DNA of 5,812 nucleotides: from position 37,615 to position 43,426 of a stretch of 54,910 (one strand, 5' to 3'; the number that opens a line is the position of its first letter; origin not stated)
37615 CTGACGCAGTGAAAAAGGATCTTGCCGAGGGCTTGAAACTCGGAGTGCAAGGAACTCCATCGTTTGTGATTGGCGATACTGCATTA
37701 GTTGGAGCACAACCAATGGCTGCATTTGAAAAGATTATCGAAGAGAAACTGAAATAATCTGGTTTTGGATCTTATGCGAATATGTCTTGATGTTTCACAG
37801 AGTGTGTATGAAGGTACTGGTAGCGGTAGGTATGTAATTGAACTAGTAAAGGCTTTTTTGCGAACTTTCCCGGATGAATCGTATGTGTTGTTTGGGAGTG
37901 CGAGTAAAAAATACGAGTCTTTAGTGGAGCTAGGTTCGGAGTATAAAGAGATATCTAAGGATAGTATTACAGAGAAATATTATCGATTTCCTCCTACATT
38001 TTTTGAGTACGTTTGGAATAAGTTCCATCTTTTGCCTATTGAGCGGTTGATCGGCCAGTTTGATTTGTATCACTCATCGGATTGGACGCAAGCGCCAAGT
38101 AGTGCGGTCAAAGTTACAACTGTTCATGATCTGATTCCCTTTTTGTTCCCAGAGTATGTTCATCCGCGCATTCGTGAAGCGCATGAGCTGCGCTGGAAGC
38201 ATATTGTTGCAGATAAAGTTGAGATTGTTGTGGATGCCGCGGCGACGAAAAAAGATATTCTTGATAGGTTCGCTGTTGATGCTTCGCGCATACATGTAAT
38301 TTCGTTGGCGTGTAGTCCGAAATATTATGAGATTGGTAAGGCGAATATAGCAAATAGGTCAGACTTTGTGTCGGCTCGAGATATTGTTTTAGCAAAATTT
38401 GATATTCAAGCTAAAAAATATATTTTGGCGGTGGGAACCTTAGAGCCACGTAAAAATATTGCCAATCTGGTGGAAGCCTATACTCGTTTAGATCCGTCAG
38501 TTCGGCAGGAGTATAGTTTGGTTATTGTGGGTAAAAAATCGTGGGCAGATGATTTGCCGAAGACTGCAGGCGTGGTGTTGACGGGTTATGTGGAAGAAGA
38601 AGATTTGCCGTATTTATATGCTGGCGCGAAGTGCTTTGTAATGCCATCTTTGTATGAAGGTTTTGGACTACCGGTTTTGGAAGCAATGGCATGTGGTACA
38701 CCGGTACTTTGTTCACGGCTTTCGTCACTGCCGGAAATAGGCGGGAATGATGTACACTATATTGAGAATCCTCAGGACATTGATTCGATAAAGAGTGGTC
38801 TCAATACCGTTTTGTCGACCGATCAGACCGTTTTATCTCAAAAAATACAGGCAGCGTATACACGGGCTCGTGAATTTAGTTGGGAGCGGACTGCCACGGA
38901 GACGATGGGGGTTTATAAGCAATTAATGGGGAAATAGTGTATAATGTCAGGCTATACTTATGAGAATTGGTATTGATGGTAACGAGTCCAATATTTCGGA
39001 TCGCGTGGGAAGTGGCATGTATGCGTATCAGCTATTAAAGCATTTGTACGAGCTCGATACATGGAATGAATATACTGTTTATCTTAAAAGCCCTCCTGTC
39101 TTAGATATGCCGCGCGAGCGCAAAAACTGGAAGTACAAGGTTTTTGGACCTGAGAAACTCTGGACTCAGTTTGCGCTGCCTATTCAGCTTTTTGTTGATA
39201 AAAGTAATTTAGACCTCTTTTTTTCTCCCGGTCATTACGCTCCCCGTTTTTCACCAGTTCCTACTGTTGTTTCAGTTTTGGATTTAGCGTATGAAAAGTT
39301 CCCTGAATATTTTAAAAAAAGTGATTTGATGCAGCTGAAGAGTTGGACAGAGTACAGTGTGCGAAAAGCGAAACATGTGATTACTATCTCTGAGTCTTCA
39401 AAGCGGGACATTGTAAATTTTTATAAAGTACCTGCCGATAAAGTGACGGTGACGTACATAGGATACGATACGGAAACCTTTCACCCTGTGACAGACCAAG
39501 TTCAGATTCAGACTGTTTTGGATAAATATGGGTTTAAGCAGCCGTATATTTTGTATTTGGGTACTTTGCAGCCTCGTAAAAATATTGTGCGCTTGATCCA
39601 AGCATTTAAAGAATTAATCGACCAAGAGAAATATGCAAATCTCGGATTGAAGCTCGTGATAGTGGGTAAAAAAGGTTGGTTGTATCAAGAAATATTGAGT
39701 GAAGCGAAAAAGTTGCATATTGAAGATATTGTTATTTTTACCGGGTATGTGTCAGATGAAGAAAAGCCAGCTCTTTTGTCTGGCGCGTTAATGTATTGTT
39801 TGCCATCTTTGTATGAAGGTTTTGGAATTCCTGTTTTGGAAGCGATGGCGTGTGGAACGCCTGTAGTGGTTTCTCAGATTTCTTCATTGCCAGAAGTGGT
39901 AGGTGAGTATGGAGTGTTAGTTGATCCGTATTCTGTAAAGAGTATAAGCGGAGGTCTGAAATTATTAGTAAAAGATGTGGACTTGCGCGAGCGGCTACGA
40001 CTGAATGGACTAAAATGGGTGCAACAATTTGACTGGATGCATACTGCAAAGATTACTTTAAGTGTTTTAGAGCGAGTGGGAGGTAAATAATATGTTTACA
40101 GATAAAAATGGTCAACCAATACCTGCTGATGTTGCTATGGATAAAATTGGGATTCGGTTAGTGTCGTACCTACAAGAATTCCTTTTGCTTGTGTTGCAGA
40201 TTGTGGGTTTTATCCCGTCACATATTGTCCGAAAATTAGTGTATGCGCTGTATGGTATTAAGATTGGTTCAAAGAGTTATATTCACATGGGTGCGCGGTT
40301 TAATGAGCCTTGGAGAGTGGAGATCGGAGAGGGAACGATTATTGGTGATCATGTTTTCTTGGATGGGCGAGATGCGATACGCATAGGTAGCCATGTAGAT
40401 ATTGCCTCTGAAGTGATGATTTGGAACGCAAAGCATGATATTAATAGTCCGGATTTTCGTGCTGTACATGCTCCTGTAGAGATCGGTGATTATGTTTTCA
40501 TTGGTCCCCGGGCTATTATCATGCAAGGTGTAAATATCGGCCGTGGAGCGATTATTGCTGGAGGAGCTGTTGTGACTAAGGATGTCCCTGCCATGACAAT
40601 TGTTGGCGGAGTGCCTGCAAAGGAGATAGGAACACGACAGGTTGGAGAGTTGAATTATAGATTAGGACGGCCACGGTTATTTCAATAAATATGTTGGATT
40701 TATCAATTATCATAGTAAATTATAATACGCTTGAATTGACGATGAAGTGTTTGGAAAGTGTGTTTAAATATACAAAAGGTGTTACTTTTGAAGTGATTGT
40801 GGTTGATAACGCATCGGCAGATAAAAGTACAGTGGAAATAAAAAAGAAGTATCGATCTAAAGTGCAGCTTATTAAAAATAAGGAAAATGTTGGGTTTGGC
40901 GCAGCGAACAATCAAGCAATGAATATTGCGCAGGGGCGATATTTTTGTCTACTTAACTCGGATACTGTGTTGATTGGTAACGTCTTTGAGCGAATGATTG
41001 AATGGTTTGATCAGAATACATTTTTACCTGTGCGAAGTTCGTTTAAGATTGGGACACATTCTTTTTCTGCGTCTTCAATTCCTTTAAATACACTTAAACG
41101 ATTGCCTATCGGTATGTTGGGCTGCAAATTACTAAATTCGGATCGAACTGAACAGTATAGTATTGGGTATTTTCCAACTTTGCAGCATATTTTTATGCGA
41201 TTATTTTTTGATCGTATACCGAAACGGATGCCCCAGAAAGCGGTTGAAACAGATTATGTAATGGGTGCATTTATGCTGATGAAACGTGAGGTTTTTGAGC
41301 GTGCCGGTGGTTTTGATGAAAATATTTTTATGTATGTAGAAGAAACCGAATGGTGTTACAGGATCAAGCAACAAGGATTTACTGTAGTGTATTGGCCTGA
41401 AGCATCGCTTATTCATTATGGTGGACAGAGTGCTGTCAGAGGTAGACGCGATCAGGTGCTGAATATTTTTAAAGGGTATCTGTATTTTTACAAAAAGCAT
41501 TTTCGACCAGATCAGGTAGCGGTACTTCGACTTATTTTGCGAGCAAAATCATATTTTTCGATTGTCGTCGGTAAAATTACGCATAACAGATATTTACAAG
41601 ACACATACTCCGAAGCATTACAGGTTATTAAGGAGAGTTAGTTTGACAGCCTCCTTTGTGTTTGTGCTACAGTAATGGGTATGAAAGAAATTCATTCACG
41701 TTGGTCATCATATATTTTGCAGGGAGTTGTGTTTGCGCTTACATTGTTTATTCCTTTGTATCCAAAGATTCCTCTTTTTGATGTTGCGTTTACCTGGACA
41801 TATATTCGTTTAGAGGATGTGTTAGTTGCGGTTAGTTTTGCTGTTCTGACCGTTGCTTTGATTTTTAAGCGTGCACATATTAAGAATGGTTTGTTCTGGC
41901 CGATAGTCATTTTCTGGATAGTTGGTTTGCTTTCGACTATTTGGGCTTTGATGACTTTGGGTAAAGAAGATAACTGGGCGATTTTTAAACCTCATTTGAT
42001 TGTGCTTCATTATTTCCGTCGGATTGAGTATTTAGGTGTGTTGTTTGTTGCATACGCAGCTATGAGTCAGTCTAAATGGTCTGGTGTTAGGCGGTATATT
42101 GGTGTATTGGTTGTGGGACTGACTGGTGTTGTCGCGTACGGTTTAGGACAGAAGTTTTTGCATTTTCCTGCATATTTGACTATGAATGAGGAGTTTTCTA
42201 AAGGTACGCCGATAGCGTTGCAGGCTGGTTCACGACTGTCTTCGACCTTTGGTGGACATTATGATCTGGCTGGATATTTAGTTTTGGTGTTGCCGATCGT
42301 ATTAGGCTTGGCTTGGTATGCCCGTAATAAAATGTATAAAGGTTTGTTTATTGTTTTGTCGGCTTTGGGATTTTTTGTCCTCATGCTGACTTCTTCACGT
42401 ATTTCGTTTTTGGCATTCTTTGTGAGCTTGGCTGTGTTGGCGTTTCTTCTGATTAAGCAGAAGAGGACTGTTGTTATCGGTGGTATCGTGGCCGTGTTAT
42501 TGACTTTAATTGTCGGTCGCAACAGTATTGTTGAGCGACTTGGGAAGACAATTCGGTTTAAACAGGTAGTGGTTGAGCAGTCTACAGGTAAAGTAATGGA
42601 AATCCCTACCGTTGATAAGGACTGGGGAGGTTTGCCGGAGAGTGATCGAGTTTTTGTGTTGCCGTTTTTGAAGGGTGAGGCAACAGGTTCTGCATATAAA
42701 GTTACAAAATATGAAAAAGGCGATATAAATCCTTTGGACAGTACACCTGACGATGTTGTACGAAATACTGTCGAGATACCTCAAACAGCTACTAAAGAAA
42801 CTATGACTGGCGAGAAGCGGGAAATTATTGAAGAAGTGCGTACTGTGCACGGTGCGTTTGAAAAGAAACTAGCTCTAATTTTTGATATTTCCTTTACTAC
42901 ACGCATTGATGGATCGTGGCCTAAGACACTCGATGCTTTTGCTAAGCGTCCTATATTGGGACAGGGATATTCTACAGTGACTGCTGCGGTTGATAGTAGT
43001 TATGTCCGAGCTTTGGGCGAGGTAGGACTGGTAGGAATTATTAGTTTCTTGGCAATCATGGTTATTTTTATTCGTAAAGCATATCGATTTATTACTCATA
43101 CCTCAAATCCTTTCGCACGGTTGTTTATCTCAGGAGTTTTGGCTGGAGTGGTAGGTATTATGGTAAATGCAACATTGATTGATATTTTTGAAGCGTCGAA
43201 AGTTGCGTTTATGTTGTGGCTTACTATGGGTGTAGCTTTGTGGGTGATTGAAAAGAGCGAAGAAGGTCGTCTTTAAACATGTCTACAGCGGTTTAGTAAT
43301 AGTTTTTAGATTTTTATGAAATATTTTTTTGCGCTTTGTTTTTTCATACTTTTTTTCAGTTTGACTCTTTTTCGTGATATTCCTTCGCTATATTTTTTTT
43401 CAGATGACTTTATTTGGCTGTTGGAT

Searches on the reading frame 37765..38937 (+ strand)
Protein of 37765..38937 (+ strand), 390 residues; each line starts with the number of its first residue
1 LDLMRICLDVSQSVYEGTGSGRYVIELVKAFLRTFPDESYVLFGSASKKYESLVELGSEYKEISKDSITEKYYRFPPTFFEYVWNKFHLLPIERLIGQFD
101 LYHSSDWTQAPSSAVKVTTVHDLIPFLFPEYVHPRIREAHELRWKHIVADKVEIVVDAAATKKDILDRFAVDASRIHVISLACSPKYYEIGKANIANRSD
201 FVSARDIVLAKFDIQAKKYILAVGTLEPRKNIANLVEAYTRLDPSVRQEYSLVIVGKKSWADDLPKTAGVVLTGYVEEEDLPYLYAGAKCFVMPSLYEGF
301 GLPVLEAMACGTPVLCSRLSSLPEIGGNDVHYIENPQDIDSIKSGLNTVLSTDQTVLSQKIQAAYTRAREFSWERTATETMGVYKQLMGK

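Call 63: search_protein_families(library=pfam, proteins=[window:37765-38937:+], max_evalue=0.0001)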
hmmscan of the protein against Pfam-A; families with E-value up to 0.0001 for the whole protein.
window:37765-38937:+ (390 aa): 5 families
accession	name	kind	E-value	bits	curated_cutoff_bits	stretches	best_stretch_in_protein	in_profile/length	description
PF00534.26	Glycos_transf_1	-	1.4e-32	113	26.4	1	215-353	13-159/172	Glycosyl transferases group 1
PF13692.12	Glyco_trans_1_4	-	5.2e-26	92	27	1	218-350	2-140/142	Glycosyl transferases group 1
PF20706.3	GT4-conflict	-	8.2e-10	38.6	26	1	220-320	200-314/385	Family 4 Glycosyltransferase in conflict systems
PF13524.12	Glyco_trans_1_2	-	3.9e-08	33.8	25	1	248-380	13-142/144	Glycosyl transferase-like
PF13439.12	Glyco_transf_4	-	3.4e-07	30.9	28.5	1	19-180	3-163/170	Glycosyltransferase Family 4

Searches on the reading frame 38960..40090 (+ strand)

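Call 63: search_protein_families(library=pfam, proteins=[window:38960-40090:+], max_evalue=0.0001)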
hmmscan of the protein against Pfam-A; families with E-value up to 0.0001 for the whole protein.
window:38960-40090:+ (376 aa): 5 families
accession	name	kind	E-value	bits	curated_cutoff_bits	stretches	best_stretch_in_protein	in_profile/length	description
PF00534.26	Glycos_transf_1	-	1.2e-41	142.5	26.4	1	193-352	14-171/172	Glycosyl transferases group 1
PF13692.12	Glyco_trans_1_4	-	1.5e-31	110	27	1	195-338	2-141/142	Glycosyl transferases group 1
PF20706.3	GT4-conflict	-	3.2e-10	40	26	1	187-316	193-322/385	Family 4 Glycosyltransferase in conflict systems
PF13439.12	Glyco_transf_4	-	1.2e-09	38.8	28.5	1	17-172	3-169/170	Glycosyltransferase Family 4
PF13524.12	Glyco_trans_1_2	-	9e-05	22.9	25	0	227-364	11-140/144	Glycosyl transferase-like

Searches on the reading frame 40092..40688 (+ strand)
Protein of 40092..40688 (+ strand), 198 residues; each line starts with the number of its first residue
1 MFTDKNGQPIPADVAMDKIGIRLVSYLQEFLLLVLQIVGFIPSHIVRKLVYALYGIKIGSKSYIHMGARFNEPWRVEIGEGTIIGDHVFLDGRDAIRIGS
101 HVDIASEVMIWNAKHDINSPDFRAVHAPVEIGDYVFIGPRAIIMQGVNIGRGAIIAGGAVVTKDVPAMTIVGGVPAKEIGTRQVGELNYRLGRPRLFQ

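Call 63: search_protein_families(library=pfam, proteins=[window:40092-40688:+], max_evalue=0.0001)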
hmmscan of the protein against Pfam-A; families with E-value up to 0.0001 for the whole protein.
window:40092-40688:+ (198 aa): 2 families
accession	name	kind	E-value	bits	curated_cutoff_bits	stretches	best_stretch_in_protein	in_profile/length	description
PF00132.30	Hexapep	-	2.4e-14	52.7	27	1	129-163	2-36/36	Bacterial transferase hexapeptide (six repeats)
PF14602.12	Hexapep_2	-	3e-10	40.1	27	1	128-163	1-34/34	Hexapeptide repeat of succinyl-transferase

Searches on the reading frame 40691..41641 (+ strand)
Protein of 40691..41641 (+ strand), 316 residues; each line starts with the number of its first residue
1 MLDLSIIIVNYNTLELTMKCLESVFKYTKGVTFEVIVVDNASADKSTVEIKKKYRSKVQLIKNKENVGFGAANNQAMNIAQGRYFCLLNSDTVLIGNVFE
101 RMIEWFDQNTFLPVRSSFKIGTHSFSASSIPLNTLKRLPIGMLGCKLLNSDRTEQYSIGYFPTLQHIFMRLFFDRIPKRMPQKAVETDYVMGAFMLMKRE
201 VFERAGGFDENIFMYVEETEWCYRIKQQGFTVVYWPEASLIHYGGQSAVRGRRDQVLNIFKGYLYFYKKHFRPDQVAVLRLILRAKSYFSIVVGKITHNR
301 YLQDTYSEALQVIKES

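Call 63: search_protein_families(library=pfam, proteins=[window:40691-41641:+], max_evalue=0.0001)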
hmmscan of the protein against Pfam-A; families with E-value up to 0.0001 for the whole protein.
window:40691-41641:+ (316 aa): 5 families
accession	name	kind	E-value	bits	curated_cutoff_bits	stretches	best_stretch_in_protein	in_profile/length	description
PF00535.33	Glycos_transf_2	-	4e-24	85.9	23.3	1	5-170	1-132/168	Glycosyl transferase family 2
PF13641.12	Glyco_tranf_2_3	-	6e-14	53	27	1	4-243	3-212/230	Glycosyltransferase like family 2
PF13712.12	Glyco_tranf_2_5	-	3.6e-07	30.5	27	0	140-245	88-192/210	Glycosyltransferase like family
PF10111.15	Glyco_tranf_2_2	-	2.7e-06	27.5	27.3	0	27-104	26-104/276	Glycosyltransferase like family 2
PF13632.12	Glyco_trans_2_3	-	4.7e-06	27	27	1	158-287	48-168/198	Glycosyl transferase family group 2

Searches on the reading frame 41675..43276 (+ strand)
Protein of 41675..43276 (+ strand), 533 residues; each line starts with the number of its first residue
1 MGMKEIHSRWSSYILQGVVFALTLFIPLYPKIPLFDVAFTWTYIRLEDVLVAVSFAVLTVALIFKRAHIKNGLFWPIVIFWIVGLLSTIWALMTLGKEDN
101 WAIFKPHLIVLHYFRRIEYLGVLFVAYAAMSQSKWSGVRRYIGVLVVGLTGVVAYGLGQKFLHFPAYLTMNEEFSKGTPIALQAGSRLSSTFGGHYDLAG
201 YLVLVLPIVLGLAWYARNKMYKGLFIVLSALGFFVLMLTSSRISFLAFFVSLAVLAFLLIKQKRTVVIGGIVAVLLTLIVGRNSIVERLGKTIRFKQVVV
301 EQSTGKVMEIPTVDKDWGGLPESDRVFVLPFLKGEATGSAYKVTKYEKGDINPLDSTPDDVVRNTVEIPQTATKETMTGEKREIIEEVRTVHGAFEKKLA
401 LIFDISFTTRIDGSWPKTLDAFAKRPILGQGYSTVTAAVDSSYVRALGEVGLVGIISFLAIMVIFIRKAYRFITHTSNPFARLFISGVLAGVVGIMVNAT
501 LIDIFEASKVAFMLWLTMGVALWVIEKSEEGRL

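Call 64: search_protein_families(library=pfam, proteins=[window:41675-43276:+], max_evalue=0.0001)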
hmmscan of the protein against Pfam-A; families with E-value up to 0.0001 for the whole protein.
window:41675-43276:+ (533 aa): 1 family
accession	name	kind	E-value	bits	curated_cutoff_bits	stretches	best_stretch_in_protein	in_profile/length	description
PF04932.20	Wzy_C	-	1.1e-05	25.7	31.7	0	228-299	2-73/149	O-Antigen ligase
